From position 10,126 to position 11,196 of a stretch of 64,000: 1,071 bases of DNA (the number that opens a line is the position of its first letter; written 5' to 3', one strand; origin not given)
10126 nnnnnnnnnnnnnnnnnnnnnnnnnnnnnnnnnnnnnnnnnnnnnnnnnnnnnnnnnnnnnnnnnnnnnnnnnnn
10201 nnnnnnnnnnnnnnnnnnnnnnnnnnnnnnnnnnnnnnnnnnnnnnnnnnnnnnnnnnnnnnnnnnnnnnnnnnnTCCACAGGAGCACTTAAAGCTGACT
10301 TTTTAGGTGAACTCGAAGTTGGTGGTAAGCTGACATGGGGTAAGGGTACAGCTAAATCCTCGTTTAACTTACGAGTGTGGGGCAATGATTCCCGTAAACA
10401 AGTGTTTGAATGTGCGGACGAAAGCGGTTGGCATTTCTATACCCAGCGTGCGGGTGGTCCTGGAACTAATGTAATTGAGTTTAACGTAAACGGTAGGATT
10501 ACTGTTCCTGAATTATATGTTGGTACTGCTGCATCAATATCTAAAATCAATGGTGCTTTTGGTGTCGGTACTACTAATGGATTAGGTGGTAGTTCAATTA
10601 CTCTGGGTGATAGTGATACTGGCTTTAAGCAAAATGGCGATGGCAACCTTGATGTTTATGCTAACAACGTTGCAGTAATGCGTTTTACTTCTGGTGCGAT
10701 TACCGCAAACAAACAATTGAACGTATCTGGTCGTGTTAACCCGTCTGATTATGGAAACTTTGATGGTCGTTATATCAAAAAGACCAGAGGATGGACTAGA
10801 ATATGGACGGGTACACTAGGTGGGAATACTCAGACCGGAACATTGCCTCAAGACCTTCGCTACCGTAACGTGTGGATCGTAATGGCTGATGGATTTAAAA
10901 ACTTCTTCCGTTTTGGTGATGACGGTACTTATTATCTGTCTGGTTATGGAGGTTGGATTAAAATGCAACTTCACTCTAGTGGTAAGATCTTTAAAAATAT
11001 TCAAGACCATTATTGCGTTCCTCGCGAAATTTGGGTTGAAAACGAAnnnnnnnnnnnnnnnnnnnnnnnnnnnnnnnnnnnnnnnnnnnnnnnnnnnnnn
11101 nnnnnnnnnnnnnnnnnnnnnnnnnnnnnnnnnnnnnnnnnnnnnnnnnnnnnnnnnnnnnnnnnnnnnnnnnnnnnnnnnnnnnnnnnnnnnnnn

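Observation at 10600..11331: Divergent gp37 tip, no gp38-type gene, and a small ORF ahead of the holin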

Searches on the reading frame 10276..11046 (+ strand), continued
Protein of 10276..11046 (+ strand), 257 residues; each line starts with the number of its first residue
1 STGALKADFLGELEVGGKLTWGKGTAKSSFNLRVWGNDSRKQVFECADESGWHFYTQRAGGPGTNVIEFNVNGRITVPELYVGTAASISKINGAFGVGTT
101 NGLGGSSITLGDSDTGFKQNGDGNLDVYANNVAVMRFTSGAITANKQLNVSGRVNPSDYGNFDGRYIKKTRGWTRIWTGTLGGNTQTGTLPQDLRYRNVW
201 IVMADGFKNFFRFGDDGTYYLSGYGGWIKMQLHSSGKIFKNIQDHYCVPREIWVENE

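Call 86: predict_structure(alignment_id=A4)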
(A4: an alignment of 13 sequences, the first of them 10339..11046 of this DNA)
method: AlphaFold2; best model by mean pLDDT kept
length: 236 residues; sequences in the alignment: 13
mean_pLDDT: 48.9   pTM: 0.26
mean pLDDT of the five models: 48.9, 43.7, 42.6, 42.4, 35.8
residues with pLDDT >= 90: 0; 70-90: 35; 50-70: 46; < 50: 155
segments of 3 or more residues with pLDDT < 50: 1-8, 14-16, 19-22, 24-43, 67-69, 71-73, 77-83, 138-194, 196-236
pLDDT, mean of each block of 10 residues (from residue 1): 39 49 47 44 51 56 50 48 57 77 82 81 65 50 36 31 30 41 42 45 40 38 36 29
secondary structure, 60 per line:
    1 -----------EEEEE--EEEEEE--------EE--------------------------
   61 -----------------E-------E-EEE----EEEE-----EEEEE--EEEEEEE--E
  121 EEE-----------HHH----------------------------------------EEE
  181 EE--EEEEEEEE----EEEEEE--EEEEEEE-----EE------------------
elements in order: E12-16 E19-24 E88-90 E95-98 E104-108 E111-117 E120-123 E178-182 E185-192 E197-202 E205-211

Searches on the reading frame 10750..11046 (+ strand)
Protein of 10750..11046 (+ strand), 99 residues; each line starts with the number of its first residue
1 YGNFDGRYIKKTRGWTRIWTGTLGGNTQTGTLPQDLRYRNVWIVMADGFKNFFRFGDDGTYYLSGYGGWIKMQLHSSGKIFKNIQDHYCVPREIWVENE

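Call 37: search_dna_similar(query=window:10750-11046:+, collection=phages, mode=protein, max_rows=60, max_evalue=0.001, rows=spread)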
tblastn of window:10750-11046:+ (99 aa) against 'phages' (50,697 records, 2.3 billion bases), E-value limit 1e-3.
Records with a match: 225; places in all: 226; records where one place covers at least 80% of the query: 222.
Best place of each record, by identity: <60% 225.
By first word of the organism name: Escherichia 150; Yersinia 49; Enterobacteria 12; Teseptimavirus 7; Salmonella 2; Erwinia 2; Enterobacter 2; Pectobacterium 1.
By host as written in the record: - 87; Yersinia pestis 38; Escherichia coli strain W3110 25; Escherichia coli 15; Escherichia coli rfaC 14; Escherichia coli BL21 5; Escherichia coli K-12 5; Escherichia coli B 4; and 20 more.
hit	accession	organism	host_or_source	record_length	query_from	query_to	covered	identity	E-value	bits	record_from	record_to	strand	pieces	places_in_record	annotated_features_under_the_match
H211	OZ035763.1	Teseptimavirus PDP351P2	-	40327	8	98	92%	52.6%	1e-20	90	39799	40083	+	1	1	record has no annotation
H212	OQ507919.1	Escherichia phage vB_Ec_Tarrare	Escherichia coli HB101 K12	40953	4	99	97%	47.9%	1e-20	90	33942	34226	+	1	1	tail fiber protein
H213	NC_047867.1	Enterobacteria phage T7M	Escherichia coli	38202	8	98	92%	50.5%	7e-21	91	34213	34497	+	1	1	tail fiber protein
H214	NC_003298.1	Enterobacteria phage T3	Escherichia coli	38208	8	98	92%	50.5%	7e-21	91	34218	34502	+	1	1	tail fiber protein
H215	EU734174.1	Escherichia phage 13a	Escherichia coli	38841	8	98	92%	50.5%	1e-20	90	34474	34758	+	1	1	17: gp17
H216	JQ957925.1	Yersinia phage Y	-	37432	8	98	92%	49.5%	2e-20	89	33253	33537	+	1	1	tail fiber protein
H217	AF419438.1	Escherichia phage T7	Escherichia coli strain W3110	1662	8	99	93%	47.8%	1e-19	87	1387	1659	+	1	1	17.0: tail fiber protein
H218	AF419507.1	Escherichia phage T7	Escherichia coli strain W3110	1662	8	99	93%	47.8%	4e-19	86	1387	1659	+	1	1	17.0: tail fiber protein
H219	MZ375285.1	Escherichia phage T7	-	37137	8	99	93%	46.7%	1e-19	87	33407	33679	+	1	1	tail fiber protein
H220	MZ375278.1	Escherichia phage T7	-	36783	8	99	93%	46.7%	3e-19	86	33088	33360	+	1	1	tail fiber protein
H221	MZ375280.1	Escherichia phage T7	-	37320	8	99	93%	46.7%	3e-19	86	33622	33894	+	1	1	tail fiber protein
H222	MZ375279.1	Escherichia phage T7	-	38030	8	99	93%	46.7%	3e-19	86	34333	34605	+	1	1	tail fiber protein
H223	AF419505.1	Escherichia phage T7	Escherichia coli strain W3110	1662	8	99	93%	46.7%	5e-19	85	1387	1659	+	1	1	17.0: tail fiber protein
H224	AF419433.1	Escherichia phage T7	Escherichia coli strain W3110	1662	8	99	93%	46.7%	6e-19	85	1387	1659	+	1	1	17.0: tail fiber protein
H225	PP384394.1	Teseptimavirus T7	Escherichia coli B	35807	8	99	93%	46.7%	7e-19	85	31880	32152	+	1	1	17: tail fiber protein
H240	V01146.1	Escherichia phage T7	-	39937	8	99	93%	46.7%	7e-19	85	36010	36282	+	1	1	unnamed protein product; gene 17, tail fiber protein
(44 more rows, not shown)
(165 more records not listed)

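Call 47: find_related_loci(query=window:10750-11046:+, collection=metagenome_contigs, flank=10000)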
Query window:10750-11046:+ (99 aa) in metagenome_contigs; peptide patterns used: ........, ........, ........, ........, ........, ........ (x = any residue, [..] = any of these).
192 stretches matched a pattern; 1 encode a relative of the query (tblastn E <= 1e-3); 1 distinct loci.
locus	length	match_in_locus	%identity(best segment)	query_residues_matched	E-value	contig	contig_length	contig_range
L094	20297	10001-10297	78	1-99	2e-51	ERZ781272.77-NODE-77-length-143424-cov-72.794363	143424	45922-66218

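Call 50: search_protein_families(library=phrogs, proteins=[L094:3255-5258:+, L094:6115-6948:+, L094:10374-10850:+, L094:11746-14178:+, L094:14230-14790:+, L094:15909-19685:+], max_evalue=0.00001)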
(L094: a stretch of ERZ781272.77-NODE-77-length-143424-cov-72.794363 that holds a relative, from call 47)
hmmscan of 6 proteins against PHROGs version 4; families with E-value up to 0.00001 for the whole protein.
L094:3255-5258:+ (667 aa): 4 families
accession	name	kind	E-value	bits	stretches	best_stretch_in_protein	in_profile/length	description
phrog_617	-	head and packaging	1.3e-92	312.7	1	21-662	24-621/626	major head protein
phrog_4523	-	head and packaging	3.4e-38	132.8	1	19-338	26-292/644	major head and protease protein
phrog_10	-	head and packaging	4.9e-28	99.5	1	211-665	227-636/752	major head protein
phrog_2263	-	head and packaging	4.4e-17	63.2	1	58-636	64-516/551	major head protein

L094:6115-6948:+ (277 aa): 1 family
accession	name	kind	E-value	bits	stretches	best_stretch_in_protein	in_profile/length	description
phrog_158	-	tail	1.8e-09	38.5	1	10-154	16-156/376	major tail protein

L094:10374-10850:+ (158 aa): 2 families
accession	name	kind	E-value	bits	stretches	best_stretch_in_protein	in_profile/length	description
phrog_158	-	tail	1.2e-20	75.2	1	7-150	15-158/376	major tail protein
phrog_41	-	tail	3.1e-07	31.3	1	63-152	69-152/245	major tail protein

L094:11746-14178:+ (810 aa): 10 families
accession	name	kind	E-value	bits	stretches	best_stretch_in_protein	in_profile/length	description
phrog_13674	-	tail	4.2e-64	218.4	1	7-803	11-752/764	tail length tape measure protein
phrog_2854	-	tail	2.6e-39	136.6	1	42-790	51-821/855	tail length tape measure protein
phrog_1506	-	tail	9.3e-37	127.6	1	391-804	859-1261/1269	tail length tape measure protein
phrog_339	-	tail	2.1e-32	113.4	1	51-807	423-1101/1123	tail length tape measure protein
phrog_21688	-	unknown function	1.3e-24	87.6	1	697-810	3-117/127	-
phrog_20905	-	tail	1.2e-20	74.5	1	614-771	403-559/611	tail length tape measure protein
phrog_9483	-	tail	1.4e-14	54.6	1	56-245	44-229/657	tail length tape measure protein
phrog_3336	-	tail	1.8e-14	54.3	1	390-788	603-1020/1051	tail length tape measure protein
phrog_10539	-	unknown function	1.9e-09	38.2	1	714-759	103-145/182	-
phrog_8462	-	tail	6.9e-08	32.7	1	41-256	35-247/672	tail length tape measure protein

L094:14230-14790:+ (186 aa): 1 family
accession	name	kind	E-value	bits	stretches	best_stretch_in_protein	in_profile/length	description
phrog_1302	-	tail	1.1e-16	61.9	1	13-168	15-179/201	distal tail protein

L094:15909-19685:+ (1258 aa): 8 families
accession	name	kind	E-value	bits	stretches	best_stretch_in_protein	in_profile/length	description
phrog_2148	-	tail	1.4e-82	279.4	1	886-1258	578-901/901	tail fiber protein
phrog_5269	-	unknown function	8.8e-70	237.1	2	1028-1257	303-526/564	-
phrog_496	-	tail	1.5e-68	233.2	1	821-1257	338-768/769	tail fiber protein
phrog_25032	-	unknown function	7e-45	153.9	1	20-785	5-785/1978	-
phrog_5616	-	tail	4.7e-43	148.6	3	273-603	300-643/873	tail fiber protein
phrog_6232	-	unknown function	2.2e-25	89.2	1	1188-1258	1-71/71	-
phrog_37728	-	unknown function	9.8e-21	73.7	1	44-579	19-554/1894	-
phrog_16534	-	tail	8.1e-06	26.6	0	827-1052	68-280/322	tail fiber protein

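Call 71: get_annotated_region(hit=H214, flank=1600)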
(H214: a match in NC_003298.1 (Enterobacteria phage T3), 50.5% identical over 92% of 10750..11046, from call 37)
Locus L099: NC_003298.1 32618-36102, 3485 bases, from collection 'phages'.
description: Enterobacteria phage T3, complete genome.
organism: Enterobacteria phage T3 (NCBI taxid 10759)
taxonomy: Viruses; Duplodnaviria; Heunggongvirae; Uroviricota; Caudoviricetes; Autographiviridae; Studiervirinae; Teetrevirus; Teetrevirus T3
host: Escherichia coli; source: -; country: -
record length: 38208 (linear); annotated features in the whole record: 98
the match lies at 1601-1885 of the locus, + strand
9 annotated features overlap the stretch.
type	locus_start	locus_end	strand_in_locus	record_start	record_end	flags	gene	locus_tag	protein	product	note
CDS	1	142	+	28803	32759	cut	-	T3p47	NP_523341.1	internal virion protein with endolysin domain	Approximately 3 copies of the internal virion protein D encoded by phage T7 gene 16 (gp16) are part of the internal ...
misc_feature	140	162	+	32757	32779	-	-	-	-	-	T7 promoter sequence, which is not used by T3 RNA polymerase either in vivo or in vitro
CDS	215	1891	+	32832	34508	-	-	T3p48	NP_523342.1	tail fiber protein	in phages T7 and T3 trimers of gp17 form each of the 6 kinked tail fibers. Other names: gp17.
CDS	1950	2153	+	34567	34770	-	-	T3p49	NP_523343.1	holin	Type II holins have two putative transmembrane domains and are thought to allow endolysins access to the cell wall at ...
CDS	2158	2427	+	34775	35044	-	-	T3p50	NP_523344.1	terminase small subunit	involved in the packaging of genome monomers into a procapsid using head-to-tail concatemers of genomes. other names: ...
stem_loop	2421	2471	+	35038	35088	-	-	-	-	-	RNase III recognition site R18.5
CDS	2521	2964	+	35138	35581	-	-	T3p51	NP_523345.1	Rz-like spanin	analog of phage lambda protein Rz, a cell lysis protein. Rz and gp18.5 share distant sequence similarity, similar ...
CDS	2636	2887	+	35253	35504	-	-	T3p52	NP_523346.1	Rz-like spanin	in Enterobacteria phage T7, this protein interacts with gp18.5 and is expressed from the -1 frame of a gene completely ...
CDS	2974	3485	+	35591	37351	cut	-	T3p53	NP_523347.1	terminase large subunit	-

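Call 72: get_annotated_region(hit=H240, flank=1600)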
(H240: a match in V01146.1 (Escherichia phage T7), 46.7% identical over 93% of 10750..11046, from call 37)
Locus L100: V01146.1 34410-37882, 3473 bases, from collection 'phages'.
description: Genome of bacteriophage T7.
organism: Escherichia phage T7 (NCBI taxid 10760)
taxonomy: Viruses; Duplodnaviria; Heunggongvirae; Uroviricota; Caudoviricetes; Autographiviridae; Studiervirinae; Teseptimavirus; Teseptimavirus T7
host: -; source: -; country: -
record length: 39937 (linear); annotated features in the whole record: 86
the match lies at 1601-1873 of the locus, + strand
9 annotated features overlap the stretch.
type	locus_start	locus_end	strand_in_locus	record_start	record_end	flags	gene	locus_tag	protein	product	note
CDS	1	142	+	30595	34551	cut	-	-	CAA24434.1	-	unnamed protein product; gene 16, internal virion protein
regulatory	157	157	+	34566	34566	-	-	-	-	promoter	T7 promoter phi17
CDS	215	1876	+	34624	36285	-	-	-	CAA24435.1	-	unnamed protein product; gene 17, tail fiber protein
CDS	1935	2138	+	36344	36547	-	-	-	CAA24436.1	-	unnamed protein product; gene 17.5, lysis protein [17]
CDS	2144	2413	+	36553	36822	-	-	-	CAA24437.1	-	unnamed protein product; gene 18, DNA maturation protein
regulatory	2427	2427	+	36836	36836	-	-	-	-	promoter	E. coli promoter E[6]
CDS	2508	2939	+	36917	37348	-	-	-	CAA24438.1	-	unnamed protein product; gene 18.5, homologous to lambda Rz lysis protein [10]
CDS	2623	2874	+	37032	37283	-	-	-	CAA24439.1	-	unnamed protein product; gene 18.7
CDS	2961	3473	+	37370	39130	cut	-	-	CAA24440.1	-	unnamed protein product; gene 19, DNA maturation protein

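Call 90: search_protein_families(library=pfam, proteins=[L094:7022-10300:+], max_evalue=0.001)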
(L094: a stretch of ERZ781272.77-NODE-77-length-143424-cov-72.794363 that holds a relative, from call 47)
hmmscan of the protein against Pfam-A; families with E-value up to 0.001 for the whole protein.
L094:7022-10300:+ (1092 aa): 1 family
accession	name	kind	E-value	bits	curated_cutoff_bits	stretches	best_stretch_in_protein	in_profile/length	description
PF21446.3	Gp34_trimer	-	8.3e-24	84.8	27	1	638-744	7-116/116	Long-tail fiber proximal subunit, C-terminal, trimerization domain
